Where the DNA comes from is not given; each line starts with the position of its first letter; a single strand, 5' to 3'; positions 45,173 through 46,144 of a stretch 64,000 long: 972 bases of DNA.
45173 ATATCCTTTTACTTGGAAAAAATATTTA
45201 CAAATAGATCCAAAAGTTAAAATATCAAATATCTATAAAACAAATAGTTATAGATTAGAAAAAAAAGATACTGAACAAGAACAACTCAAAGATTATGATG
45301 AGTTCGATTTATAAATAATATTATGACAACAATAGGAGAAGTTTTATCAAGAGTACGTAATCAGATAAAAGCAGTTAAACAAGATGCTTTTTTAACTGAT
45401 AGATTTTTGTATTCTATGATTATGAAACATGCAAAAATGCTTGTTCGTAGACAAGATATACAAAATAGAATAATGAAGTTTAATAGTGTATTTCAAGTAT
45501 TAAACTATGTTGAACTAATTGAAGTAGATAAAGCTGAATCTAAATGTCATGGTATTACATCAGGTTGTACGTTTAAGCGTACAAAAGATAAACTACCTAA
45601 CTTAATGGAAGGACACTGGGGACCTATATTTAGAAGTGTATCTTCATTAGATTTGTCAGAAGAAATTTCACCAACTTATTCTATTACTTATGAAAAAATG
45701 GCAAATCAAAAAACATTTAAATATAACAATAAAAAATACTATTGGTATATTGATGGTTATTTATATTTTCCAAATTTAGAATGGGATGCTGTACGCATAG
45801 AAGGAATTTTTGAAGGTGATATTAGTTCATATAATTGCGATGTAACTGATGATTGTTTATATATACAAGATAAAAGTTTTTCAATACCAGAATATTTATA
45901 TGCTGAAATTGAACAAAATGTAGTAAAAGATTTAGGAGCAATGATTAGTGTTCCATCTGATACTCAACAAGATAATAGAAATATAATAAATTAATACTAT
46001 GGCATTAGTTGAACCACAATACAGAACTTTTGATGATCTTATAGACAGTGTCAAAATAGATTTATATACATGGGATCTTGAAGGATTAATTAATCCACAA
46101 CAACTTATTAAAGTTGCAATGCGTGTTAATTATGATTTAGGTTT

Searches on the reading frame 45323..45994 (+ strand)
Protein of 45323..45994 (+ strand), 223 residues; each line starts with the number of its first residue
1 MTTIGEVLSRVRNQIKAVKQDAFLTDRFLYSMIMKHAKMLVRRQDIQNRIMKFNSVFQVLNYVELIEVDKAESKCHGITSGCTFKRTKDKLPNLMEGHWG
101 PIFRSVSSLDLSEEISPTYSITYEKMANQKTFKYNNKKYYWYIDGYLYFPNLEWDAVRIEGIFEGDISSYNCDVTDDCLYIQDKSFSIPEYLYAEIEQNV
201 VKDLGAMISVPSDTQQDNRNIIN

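Call 3: search_protein_families(library=pfam, proteins=[window:45323-45994:+], max_evalue=0.01)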
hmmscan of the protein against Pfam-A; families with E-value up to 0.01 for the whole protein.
window:45323-45994:+ (223 aa): 1 family
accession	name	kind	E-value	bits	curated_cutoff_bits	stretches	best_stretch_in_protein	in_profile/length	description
PF25702.1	CrAss_Ring_2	-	2e-24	86.9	27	1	6-219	5-207/210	Phage tail ring protein 2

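Call 4: search_protein_families(library=phrogs, proteins=[window:45323-45994:+], max_evalue=0.01)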
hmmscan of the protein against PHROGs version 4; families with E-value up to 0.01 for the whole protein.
window:45323-45994:+ (223 aa): 1 family
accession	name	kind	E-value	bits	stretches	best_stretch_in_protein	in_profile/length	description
phrog_9863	-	head and packaging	1e-19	72.1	1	1-219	1-229/236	virion structural protein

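Call 54: search_dna_similar(query=window:45323-45994:+, collection=phages, mode=protein, max_rows=30, max_evalue=0.001)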
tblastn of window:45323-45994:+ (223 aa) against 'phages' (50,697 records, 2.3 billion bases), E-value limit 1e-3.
Records with a match: 41; places in all: 41; records where one place covers at least 80% of the query: 34.
Best place of each record, by identity: <60% 41.
By first word of the organism name: Flavobacterium 29; Cellulophaga 7; uncultured 2; IAS 2; Leptolyngbya 1.
By host as written in the record: Flavobacterium psychrophilum 950106-1/1 12; Flavobacterium psychrophilum 020612-2/1 3; Flavobacterium psychrophilum strain FPS-D10 3; - 2; Flavobacterium psychrophilum FPS-D15 2; Flavobacterium psychrophilum FPS-D10 2; Flavobacterium psychrophilum strain FPS-D15 2; Homo sapiens 2; and 10 more.
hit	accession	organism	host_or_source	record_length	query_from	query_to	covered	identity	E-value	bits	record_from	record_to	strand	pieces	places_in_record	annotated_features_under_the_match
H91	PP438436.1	Leptolyngbya phage Lbo-JY46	Leptolyngbya boryana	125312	1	220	99%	27.9%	4e-18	88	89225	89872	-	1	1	hypothetical protein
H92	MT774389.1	uncultured phage cr116_1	human feces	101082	1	217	97%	26.4%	4e-8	59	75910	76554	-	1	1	hypothetical protein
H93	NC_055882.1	uncultured phage cr116_1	human feces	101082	1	217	97%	26.4%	4e-8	59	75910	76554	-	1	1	hypothetical protein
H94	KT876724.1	Flavobacterium phage FpV4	Flavobacterium psychrophilum 950106-1/1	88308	3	188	83%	30.7%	1e-8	60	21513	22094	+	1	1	hypothetical protein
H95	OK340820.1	Flavobacterium phage FpV4-1.1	Flavobacterium psychrophilum 020612-2/1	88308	3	188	83%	30.7%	1e-8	60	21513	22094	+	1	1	record has no annotation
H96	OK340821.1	Flavobacterium phage FpV4-1.2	Flavobacterium psychrophilum 020612-2/1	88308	3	188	83%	30.7%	1e-8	60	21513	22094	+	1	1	record has no annotation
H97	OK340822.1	Flavobacterium phage FpV4-1.3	Flavobacterium psychrophilum 020612-2/1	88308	3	188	83%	30.7%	1e-8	60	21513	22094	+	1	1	record has no annotation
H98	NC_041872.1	Flavobacterium phage FpV4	Flavobacterium psychrophilum 950106-1/1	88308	3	188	83%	30.7%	1e-8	60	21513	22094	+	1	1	virion structural protein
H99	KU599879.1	Flavobacterium phage Fpv3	Flavobacterium psychrophilum 950106-1/1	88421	3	188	83%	30.7%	1e-8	60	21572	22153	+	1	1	hypothetical protein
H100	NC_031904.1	Flavobacterium phage Fpv3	Flavobacterium psychrophilum 950106-1/1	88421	3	188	83%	30.7%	1e-8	60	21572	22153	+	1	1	virion structural protein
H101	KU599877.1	Flavobacterium phage Fpv1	Flavobacterium psychrophilum 950106-1/1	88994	3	188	83%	29.7%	3e-8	59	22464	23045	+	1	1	hypothetical protein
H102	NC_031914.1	Flavobacterium phage Fpv1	Flavobacterium psychrophilum 950106-1/1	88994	3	188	83%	29.7%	3e-8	59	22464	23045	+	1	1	virion structural protein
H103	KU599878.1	Flavobacterium phage Fpv2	Flavobacterium psychrophilum 950106-1/1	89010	3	188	83%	29.7%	3e-8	59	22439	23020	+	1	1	hypothetical protein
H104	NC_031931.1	Flavobacterium phage Fpv2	Flavobacterium psychrophilum 950106-1/1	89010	3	188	83%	29.7%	3e-8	59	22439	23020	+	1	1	virion structural protein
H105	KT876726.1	Flavobacterium phage FpV21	Flavobacterium psychrophilum 950106-1/1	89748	3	188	83%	29.7%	3e-8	59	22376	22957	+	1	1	hypothetical protein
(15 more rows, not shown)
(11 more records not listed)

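Call 55: get_annotated_region(hit=H91, flank=9000)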
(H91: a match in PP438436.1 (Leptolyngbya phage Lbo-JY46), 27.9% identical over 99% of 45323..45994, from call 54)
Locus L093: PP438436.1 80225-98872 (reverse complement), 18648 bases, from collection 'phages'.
description: Leptolyngbya phage Lbo-JY46, complete genome.
organism: Leptolyngbya phage Lbo-JY46 (NCBI taxid 3128135)
taxonomy: Viruses; Duplodnaviria; Heunggongvirae; Uroviricota; Caudoviricetes
host: Leptolyngbya boryana; source: China; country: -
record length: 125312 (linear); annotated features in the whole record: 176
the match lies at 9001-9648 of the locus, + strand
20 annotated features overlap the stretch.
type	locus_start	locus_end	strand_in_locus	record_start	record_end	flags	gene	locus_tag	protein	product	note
CDS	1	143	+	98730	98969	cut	-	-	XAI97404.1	hypothetical protein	-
CDS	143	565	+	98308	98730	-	-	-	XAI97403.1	hypothetical protein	-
CDS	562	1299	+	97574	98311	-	-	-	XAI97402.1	hypothetical protein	-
CDS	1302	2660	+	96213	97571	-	-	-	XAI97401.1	hypothetical protein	-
CDS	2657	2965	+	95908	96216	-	-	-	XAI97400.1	hypothetical protein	-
CDS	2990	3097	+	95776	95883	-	-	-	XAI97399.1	hypothetical protein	-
CDS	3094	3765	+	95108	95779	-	-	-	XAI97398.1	hypothetical protein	-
CDS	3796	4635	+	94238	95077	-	-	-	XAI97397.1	hypothetical protein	-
CDS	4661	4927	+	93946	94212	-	-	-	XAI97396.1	hypothetical protein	-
CDS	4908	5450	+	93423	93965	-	-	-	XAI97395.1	hypothetical protein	-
CDS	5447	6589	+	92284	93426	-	-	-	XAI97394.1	hypothetical protein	gp257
CDS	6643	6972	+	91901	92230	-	-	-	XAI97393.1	hypothetical protein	-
CDS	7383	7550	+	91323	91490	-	-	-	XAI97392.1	hypothetical protein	-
CDS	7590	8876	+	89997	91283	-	-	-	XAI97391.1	hypothetical protein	-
CDS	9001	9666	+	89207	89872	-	-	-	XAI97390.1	hypothetical protein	-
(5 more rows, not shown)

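Call 56: get_annotated_region(hit=H98, flank=7000)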
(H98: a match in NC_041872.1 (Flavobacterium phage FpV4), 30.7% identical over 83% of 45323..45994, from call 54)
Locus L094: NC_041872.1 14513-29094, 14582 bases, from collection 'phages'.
description: Flavobacterium phage FpV4, complete genome.
organism: Flavobacterium phage FpV4 (NCBI taxid 1740108)
taxonomy: Viruses; Duplodnaviria; Heunggongvirae; Uroviricota; Caudoviricetes; Fipvunavirus; Fipvunavirus Fpv4
host: Flavobacterium psychrophilum 950106-1/1; source: -; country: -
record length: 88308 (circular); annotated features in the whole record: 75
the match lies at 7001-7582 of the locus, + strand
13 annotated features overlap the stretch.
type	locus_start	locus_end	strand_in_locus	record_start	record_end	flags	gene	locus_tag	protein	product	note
CDS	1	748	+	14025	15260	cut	-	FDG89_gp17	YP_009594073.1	hypothetical protein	-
CDS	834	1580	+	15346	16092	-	-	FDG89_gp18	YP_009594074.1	hypothetical protein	-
CDS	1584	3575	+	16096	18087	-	-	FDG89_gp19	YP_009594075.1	hypothetical protein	-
CDS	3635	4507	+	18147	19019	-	-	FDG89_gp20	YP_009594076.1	peptidase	-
CDS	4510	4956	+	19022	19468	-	-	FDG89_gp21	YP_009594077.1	hypothetical protein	-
CDS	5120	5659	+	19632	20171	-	-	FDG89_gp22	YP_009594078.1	hypothetical protein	-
CDS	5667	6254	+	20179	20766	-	-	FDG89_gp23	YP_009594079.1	hypothetical protein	-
CDS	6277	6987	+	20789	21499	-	-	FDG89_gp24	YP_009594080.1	exonuclease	-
CDS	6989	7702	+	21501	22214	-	-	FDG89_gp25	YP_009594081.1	virion structural protein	-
CDS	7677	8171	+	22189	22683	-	-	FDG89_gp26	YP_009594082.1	hypothetical protein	-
CDS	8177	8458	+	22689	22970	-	-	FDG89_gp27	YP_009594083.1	hypothetical protein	-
CDS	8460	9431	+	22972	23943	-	-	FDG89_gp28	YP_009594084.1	hypothetical protein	-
CDS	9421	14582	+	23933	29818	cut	-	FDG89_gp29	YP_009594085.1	virion structural protein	-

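Call 58: search_protein_families(library=pfam, proteins=[L094:6277-6987:+, L094:5667-6254:+, L094:5120-5659:+, L093:7590-8876:+, L093:9666-10175:+, L093:10175-11065:+, L094:7677-8171:+, L094:8460-9431:+], max_evalue=0.01)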
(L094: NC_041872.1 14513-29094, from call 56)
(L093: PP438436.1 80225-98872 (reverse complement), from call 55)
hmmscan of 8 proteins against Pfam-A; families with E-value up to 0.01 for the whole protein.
L094:6277-6987:+ (236 aa): 1 family
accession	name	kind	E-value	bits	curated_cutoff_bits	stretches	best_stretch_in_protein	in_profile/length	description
PF12705.13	PDDEXK_1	-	0.00068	20.1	22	1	118-212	110-189/247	PD-(D/E)XK nuclease superfamily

L094:5667-6254:+ (195 aa): 1 family
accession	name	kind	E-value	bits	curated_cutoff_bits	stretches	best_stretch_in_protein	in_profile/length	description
PF05105.17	Phage_holin_4_1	-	3e-06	27.7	22.2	1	52-186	13-115/116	Bacteriophage holin family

L094:5120-5659:+ (179 aa): 1 family
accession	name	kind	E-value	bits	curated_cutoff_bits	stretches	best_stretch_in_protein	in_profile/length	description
PF23396.1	DUF7103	-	2e-55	187.6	27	1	29-171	1-159/159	Family of unknown function (DUF7103)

L093:7590-8876:+ (428 aa): 1 family
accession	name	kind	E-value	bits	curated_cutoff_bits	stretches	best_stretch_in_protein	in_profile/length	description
PF00149.33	Metallophos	-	0.0091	16.9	21.5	0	271-334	60-116/191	Calcineurin-like phosphoesterase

L093:9666-10175:+ (169 aa): 0 families

L093:10175-11065:+ (296 aa): 1 family
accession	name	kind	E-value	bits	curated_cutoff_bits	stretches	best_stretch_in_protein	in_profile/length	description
PF24228.1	CrAss_Ring_1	-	1.8e-21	77.2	27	1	11-275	5-242/272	Phage tail ring protein 1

L094:7677-8171:+ (164 aa): 0 families

L094:8460-9431:+ (323 aa): 1 family
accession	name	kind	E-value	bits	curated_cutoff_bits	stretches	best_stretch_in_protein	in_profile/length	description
PF24228.1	CrAss_Ring_1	-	4.1e-77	259.7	27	1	3-313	2-270/272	Phage tail ring protein 1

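Call 59: get_annotated_region(hit=H93, flank=6000)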
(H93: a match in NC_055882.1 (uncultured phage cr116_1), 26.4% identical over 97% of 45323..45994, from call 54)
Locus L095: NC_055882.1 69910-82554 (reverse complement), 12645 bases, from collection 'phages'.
description: CrAssphage cr116_1, complete genome.
organism: uncultured phage cr116_1 (NCBI taxid 2772073)
taxonomy: Viruses; Duplodnaviria; Heunggongvirae; Uroviricota; Caudoviricetes; Crassvirales; Steigviridae; Asinivirinae; Pamirivirus; Pamirivirus faecium
host: -; source: human feces; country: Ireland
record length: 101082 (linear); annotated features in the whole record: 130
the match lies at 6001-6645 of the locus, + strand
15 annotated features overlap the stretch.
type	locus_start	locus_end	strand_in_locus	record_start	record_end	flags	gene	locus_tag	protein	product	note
CDS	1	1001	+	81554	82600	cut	-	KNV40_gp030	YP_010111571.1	major head protein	gp_24149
CDS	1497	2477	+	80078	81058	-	-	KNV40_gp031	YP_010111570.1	double-stranded DNA binding domain protein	gp_24148; Contains double-stranded DNA binding domain [phiCrAss001]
CDS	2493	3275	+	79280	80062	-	-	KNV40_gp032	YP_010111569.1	hypothetical protein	gp_24147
CDS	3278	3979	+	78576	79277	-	-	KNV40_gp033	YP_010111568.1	hypothetical protein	gp_24146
CDS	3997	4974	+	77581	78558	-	-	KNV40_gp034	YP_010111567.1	hypothetical protein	gp_24145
CDS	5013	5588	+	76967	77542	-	-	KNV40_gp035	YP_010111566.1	hypothetical protein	gp_24144; Contains tetratricopeptide repeat [phiCrAss001]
CDS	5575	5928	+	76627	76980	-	-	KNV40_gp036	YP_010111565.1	hypothetical protein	gp_24143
CDS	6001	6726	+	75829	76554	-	-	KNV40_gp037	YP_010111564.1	hypothetical protein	gp_24142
CDS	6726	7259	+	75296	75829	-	-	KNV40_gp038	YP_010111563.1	HU/IHF-like protein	gp_24141; HU/IHF-like [phiCrAss001]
CDS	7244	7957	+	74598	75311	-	-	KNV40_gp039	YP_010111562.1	VOG4565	gp_24140; lysozyme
CDS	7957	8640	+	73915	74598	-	-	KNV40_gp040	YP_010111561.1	tail tubular protein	gp_24139; Tail tubular protein [phiCrAss001]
CDS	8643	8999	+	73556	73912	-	-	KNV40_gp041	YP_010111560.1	hypothetical protein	gp_24138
CDS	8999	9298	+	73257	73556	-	-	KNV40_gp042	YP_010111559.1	hypothetical protein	gp_24137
CDS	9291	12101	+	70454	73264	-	-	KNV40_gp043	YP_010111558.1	hypothetical protein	gp_24136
CDS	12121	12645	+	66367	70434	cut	-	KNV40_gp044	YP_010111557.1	virion structural protein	gp_24135; Phage stabilization protein [phiCrAss001]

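Call 72: search_dna_similar(query=window:45323-45994:+, collection=phages, mode=protein, max_rows=12, max_evalue=0.001, rows=spread)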
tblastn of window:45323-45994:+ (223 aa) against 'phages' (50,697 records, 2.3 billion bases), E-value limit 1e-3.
Records with a match: 41; places in all: 41; records where one place covers at least 80% of the query: 34.
Best place of each record, by identity: <60% 41.
By first word of the organism name: Flavobacterium 29; Cellulophaga 7; uncultured 2; IAS 2; Leptolyngbya 1.
By host as written in the record: Flavobacterium psychrophilum 950106-1/1 12; Flavobacterium psychrophilum 020612-2/1 3; Flavobacterium psychrophilum strain FPS-D10 3; - 2; Flavobacterium psychrophilum FPS-D15 2; Flavobacterium psychrophilum FPS-D10 2; Flavobacterium psychrophilum strain FPS-D15 2; Homo sapiens 2; and 10 more.
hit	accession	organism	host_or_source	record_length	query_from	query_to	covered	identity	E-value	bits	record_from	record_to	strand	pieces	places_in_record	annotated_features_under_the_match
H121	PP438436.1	Leptolyngbya phage Lbo-JY46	Leptolyngbya boryana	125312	1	220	99%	27.9%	4e-18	88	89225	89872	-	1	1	hypothetical protein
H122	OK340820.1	Flavobacterium phage FpV4-1.1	Flavobacterium psychrophilum 020612-2/1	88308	3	188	83%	30.7%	1e-8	60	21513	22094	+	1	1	record has no annotation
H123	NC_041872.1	Flavobacterium phage FpV4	Flavobacterium psychrophilum 950106-1/1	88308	3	188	83%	30.7%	1e-8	60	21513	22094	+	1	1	virion structural protein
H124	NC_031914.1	Flavobacterium phage Fpv1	Flavobacterium psychrophilum 950106-1/1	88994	3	188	83%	29.7%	3e-8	59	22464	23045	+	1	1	virion structural protein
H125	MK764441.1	Flavobacterium phage FPSV-F12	Flavobacterium psychrophilum 950106-1/1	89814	3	188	83%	29.7%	3e-8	59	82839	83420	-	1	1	hypothetical protein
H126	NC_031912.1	Flavobacterium phage Fpv20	Flavobacterium psychrophilum 950106-1/1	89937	3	188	83%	29.7%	3e-8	59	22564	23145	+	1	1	virion structural protein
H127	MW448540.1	Flavobacterium phage FPSV-D25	Flavobacterium psychrophilum strain ...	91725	3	188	83%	29.7%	3e-8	59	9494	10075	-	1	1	record has no annotation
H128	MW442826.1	Flavobacterium phage FPSV-D9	Flavobacterium psychrophilum FPS-D15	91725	3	188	83%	29.7%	3e-8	59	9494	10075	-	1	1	record has no annotation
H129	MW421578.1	Flavobacterium phage FPSV-D41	Flavobacterium psychrophilum strain ...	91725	3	188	83%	29.7%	3e-8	59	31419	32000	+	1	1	record has no annotation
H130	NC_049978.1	IAS virus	Homo sapiens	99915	1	220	99%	21.8%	5e-4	47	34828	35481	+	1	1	hypothetical protein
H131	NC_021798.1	Cellulophaga phage phi17:2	Cellulophaga baltica #17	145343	1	162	73%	23.2%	8e-6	52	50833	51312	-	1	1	virion structural protein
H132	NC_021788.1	Cellulophaga phage phi4:1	Cellulophaga baltica #4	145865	1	162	73%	23.2%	8e-6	52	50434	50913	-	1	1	virion structural protein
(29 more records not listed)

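Call 74: get_annotated_region(hit=H131, flank=6000)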
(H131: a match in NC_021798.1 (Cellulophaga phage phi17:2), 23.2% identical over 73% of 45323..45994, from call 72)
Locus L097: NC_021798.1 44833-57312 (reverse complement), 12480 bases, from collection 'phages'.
description: Cellulophaga phage phi17:2, complete genome.
organism: Cellulophaga phage phi17:2 (NCBI taxid 1327972)
taxonomy: Viruses; Duplodnaviria; Heunggongvirae; Uroviricota; Caudoviricetes; Lightbulbvirus; Lightbulbvirus Cba172
host: Cellulophaga baltica #17; source: seawater; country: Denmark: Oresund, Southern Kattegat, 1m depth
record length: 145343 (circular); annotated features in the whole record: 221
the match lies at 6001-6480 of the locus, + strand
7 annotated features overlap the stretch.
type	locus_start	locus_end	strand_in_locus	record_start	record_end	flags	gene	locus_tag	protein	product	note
CDS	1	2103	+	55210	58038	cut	-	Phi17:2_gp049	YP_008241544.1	virion structural protein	annotation based on similarity to Cellulophaga phage phi4:1_gp48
CDS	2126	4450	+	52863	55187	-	-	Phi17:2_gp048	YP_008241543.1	virion structural protein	annotation based on similarity to Cellulophaga phage phi4:1_gp47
CDS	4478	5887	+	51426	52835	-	-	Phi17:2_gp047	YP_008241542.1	tail fiber protein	annotation based on sequence similarity to CDD PHA02584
CDS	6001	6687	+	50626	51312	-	-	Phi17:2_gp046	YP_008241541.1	virion structural protein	annotation based on similarity to Cellulophaga phage phi4:1_gp45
CDS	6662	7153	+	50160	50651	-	-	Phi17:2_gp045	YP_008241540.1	hypothetical protein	-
CDS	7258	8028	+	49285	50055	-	-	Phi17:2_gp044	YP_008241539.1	virion structural protein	annotation based on similarity to Cellulophaga phage phi4:1_gp43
CDS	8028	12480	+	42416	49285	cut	-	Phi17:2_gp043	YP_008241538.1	virion structural protein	annotation based on similarity to Cellulophaga phage phi4:1_gp42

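Call 75: get_annotated_region(hit=H130, flank=5000)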
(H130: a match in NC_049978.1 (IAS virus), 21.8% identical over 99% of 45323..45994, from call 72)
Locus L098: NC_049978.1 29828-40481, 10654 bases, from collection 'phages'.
description: IAS virus, complete genome.
organism: IAS virus (NCBI taxid 1450749)
taxonomy: Viruses; Duplodnaviria; Heunggongvirae; Uroviricota; Caudoviricetes; Crassvirales; Steigviridae; Asinivirinae; Paundivirus; Paundivirus hollandii
host: Homo sapiens; source: stool samples; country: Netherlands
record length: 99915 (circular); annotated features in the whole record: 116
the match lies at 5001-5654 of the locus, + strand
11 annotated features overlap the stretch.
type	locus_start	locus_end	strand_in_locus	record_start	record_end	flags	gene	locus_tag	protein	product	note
CDS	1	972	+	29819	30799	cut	-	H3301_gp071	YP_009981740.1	double-stranded DNA binding domain protein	-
CDS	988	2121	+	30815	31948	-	-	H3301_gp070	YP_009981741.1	structural protein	-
CDS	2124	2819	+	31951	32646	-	-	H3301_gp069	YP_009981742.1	hypothetical protein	-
CDS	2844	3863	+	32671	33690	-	-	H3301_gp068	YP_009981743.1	hypothetical protein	-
CDS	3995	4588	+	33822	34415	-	-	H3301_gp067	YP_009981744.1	tetratricopeptide repeat containing protein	-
CDS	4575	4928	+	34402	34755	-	-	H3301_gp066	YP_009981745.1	hypothetical protein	-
CDS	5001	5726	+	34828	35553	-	-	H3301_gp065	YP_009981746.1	hypothetical protein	-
CDS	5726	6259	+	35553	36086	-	-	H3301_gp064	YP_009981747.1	HU/IHF-like protein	-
CDS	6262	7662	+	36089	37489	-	-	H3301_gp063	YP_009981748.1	SGNH_hydrolase domain containing protein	-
CDS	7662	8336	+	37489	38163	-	-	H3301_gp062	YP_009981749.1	tail tubular protein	-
CDS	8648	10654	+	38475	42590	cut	-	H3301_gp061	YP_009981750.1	virion structural protein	-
